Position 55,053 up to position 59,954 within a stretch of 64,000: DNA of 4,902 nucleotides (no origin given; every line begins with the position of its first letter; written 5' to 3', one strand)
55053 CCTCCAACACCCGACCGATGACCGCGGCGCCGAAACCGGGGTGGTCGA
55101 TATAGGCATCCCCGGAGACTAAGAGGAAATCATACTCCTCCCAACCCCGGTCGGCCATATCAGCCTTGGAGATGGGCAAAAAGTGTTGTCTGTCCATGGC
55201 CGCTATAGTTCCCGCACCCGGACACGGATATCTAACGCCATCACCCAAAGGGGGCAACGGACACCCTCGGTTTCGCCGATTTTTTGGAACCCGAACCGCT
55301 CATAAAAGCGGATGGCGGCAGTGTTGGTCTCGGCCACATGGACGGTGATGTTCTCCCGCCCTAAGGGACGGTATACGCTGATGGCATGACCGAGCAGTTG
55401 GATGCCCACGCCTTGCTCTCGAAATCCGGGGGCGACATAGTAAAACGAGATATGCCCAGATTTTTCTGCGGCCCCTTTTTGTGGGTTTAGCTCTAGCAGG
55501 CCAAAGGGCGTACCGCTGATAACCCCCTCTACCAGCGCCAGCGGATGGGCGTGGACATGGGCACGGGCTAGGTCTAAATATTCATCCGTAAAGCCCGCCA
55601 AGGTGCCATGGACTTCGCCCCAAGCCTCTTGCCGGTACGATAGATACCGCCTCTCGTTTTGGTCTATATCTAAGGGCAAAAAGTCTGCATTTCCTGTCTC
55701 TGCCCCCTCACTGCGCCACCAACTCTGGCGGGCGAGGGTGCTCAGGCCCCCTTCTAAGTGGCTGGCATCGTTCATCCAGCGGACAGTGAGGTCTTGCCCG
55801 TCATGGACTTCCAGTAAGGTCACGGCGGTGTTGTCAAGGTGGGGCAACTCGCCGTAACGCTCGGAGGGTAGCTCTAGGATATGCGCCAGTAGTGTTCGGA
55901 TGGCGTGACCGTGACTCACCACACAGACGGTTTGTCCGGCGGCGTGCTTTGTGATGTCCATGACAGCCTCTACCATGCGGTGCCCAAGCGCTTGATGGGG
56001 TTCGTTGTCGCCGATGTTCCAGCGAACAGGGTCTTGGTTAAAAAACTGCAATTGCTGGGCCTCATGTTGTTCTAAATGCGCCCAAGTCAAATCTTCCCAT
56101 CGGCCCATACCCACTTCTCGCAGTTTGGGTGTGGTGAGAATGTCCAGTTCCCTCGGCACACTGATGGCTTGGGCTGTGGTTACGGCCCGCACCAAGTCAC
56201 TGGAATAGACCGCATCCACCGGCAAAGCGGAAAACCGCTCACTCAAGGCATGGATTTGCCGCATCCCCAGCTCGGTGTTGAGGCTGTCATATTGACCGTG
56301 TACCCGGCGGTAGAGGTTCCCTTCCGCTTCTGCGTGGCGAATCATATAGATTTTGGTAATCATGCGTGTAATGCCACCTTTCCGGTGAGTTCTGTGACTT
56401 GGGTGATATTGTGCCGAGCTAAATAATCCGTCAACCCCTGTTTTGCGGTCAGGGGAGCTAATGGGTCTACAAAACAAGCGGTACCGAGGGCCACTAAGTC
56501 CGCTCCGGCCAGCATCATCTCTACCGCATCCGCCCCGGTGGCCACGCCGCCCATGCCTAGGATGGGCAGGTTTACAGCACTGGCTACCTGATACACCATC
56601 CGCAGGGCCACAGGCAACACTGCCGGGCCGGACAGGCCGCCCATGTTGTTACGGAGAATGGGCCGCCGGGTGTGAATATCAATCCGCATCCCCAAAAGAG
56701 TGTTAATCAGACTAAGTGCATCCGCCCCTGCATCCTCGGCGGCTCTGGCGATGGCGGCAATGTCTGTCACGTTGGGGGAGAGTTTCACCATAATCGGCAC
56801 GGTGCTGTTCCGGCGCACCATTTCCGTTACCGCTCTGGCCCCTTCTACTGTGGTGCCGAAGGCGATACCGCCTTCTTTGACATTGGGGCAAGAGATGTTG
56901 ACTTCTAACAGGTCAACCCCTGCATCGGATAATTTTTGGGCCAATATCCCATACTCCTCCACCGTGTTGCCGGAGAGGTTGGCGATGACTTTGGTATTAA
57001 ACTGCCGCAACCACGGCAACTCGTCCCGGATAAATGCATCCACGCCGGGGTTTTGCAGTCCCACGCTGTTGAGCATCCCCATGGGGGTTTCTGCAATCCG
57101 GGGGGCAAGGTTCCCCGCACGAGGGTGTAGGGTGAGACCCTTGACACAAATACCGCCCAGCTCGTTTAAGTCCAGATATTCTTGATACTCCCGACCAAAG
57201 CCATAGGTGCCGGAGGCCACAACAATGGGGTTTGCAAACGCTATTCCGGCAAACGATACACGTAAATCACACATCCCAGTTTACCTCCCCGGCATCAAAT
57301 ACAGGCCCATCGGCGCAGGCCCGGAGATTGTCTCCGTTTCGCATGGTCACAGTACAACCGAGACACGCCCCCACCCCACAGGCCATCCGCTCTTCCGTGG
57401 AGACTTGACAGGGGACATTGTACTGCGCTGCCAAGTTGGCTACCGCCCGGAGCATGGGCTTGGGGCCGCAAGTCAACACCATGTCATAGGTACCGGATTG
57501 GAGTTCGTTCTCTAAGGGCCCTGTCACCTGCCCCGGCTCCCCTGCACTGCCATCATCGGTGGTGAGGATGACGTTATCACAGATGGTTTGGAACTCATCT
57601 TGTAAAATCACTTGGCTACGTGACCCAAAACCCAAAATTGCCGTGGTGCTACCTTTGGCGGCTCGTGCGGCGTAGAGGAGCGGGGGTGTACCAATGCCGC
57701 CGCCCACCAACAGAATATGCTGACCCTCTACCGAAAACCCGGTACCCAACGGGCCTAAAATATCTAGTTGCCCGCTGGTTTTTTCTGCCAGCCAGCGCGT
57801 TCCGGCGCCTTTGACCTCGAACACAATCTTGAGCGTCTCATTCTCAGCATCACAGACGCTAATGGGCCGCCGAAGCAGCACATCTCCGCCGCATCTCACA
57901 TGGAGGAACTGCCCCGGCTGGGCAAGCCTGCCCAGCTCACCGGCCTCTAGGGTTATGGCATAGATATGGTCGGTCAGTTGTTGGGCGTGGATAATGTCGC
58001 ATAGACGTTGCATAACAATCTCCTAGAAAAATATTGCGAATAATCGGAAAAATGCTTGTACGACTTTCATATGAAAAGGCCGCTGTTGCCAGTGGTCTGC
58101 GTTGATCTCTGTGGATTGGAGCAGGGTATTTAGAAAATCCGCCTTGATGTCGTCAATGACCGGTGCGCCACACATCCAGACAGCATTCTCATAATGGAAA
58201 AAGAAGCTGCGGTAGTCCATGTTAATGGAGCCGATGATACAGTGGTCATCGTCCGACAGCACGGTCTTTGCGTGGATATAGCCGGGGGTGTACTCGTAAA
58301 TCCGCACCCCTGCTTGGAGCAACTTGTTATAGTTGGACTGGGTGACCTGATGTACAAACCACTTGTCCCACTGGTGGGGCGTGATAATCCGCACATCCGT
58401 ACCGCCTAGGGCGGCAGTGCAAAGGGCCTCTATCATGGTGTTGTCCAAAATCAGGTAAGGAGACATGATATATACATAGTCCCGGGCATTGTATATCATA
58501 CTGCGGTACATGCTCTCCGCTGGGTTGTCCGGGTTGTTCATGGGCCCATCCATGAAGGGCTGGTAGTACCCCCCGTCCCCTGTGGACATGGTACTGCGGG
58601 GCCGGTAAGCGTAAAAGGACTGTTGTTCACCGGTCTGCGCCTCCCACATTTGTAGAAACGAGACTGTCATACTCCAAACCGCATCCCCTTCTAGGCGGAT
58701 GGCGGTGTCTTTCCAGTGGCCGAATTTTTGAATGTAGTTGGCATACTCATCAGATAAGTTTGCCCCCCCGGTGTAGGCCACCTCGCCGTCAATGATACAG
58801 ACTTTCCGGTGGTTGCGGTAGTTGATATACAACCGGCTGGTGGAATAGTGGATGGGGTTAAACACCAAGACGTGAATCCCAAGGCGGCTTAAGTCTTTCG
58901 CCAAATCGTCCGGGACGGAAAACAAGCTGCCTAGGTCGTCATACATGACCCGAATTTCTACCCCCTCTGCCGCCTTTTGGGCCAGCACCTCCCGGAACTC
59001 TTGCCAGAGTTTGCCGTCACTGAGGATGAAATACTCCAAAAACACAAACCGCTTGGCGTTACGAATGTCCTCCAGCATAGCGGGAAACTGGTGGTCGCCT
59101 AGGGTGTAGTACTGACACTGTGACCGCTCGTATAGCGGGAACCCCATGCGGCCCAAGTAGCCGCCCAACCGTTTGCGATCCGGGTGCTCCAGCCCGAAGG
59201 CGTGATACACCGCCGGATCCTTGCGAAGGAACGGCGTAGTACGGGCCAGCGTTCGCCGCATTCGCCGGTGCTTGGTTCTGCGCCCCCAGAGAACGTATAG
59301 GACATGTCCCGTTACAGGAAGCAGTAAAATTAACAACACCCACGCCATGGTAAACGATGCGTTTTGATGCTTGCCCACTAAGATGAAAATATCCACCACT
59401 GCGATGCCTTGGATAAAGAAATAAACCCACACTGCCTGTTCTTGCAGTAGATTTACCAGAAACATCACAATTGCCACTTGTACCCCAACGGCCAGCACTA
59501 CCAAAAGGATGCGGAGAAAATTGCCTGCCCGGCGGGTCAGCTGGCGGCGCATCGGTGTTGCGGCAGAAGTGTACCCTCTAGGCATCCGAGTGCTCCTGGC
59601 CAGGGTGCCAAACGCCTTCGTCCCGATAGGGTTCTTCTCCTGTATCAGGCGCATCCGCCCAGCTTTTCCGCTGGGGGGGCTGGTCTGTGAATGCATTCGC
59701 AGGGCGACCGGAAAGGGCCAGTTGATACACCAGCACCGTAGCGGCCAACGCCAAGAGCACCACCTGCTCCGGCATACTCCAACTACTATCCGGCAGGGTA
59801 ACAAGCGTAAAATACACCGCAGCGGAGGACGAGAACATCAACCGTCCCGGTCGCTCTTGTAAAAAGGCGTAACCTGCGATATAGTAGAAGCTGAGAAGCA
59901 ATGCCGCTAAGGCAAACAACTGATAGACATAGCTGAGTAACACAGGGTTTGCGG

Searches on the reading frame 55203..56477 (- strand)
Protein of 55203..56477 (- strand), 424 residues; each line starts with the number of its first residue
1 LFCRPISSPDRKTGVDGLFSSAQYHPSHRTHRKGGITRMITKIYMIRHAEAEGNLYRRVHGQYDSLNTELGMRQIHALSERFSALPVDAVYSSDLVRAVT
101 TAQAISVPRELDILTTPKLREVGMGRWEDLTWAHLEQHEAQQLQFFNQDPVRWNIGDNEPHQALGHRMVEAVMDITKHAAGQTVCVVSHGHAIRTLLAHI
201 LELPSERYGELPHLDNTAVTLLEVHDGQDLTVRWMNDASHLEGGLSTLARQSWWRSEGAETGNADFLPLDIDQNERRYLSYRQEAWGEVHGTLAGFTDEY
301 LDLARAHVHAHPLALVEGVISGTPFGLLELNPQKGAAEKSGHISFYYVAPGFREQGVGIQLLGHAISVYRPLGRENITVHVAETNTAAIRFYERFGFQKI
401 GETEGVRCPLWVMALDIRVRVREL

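Call 15: search_protein_families(library=pfam, max_evalue=0.001, proteins=[window:55203-56477:-])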
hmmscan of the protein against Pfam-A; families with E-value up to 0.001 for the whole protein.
window:55203-56477:- (424 aa): 7 families
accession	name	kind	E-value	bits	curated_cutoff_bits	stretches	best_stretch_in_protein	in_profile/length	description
PF00300.27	His_Phos_1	-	3.6e-48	164.3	21.7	1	43-236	1-193/194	Histidine phosphatase superfamily (branch 1)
PF00583.31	Acetyltransf_1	-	6.5e-16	59.1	20.7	1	299-397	19-116/116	Acetyltransferase (GNAT) family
PF13673.13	Acetyltransf_10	-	5.6e-10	39.7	23.6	1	338-403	49-113/128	Acetyltransferase (GNAT) domain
PF13508.13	Acetyltransf_7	-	9.5e-10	39.2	27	1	326-399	16-84/84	Acetyltransferase (GNAT) domain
PF08445.16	FR47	-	2.3e-08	34.4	22.1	1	338-404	19-84/86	FR47-like protein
PF13420.13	Acetyltransf_4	-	1.5e-06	28.7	24.3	1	332-405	69-142/155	Acetyltransferase (GNAT) domain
PF13302.13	Acetyltransf_3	-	0.00049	21.2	25.4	0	317-398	60-138/138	Acetyltransferase (GNAT) domain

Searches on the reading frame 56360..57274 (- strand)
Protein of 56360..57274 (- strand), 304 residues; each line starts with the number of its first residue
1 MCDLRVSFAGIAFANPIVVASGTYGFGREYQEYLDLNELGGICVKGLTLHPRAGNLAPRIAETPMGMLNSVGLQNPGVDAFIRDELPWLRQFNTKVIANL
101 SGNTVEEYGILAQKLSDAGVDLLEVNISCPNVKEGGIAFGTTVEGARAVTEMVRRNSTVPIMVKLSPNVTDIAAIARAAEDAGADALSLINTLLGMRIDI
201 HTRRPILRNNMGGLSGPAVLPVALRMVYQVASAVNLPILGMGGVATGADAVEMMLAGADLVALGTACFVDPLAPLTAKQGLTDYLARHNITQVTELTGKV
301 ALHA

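Call 15: search_protein_families(library=pfam, max_evalue=0.001, proteins=[window:56360-57274:-])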
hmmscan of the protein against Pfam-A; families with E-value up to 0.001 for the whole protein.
window:56360-57274:- (304 aa): 2 families
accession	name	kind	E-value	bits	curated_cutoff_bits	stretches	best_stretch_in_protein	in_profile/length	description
PF01180.27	DHO_dh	-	4.9e-82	275.8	27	1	4-284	2-290/291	Dihydroorotate dehydrogenase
PF01207.24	Dus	-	1.4e-05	24.8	20.4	1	94-272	54-222/311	Dihydrouridine synthase (Dus)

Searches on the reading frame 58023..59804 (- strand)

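Call 15: search_protein_families(library=pfam, max_evalue=0.001, proteins=[window:58023-59804:-])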
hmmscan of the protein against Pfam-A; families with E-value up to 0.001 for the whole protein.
window:58023-59804:- (593 aa): 3 families
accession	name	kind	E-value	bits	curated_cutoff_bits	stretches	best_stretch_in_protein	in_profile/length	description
PF13091.12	PLDc_2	-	1.4e-37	128.9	27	2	434-558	2-129/132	PLD-like domain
PF00614.28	PLDc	-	8e-17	60.9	21.9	2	329-354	3-28/28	Phospholipase D Active site motif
PF13396.11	PLDc_N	-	1.4e-08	34.9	23.3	1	134-175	5-42/42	Phospholipase_D-nuclease N-terminal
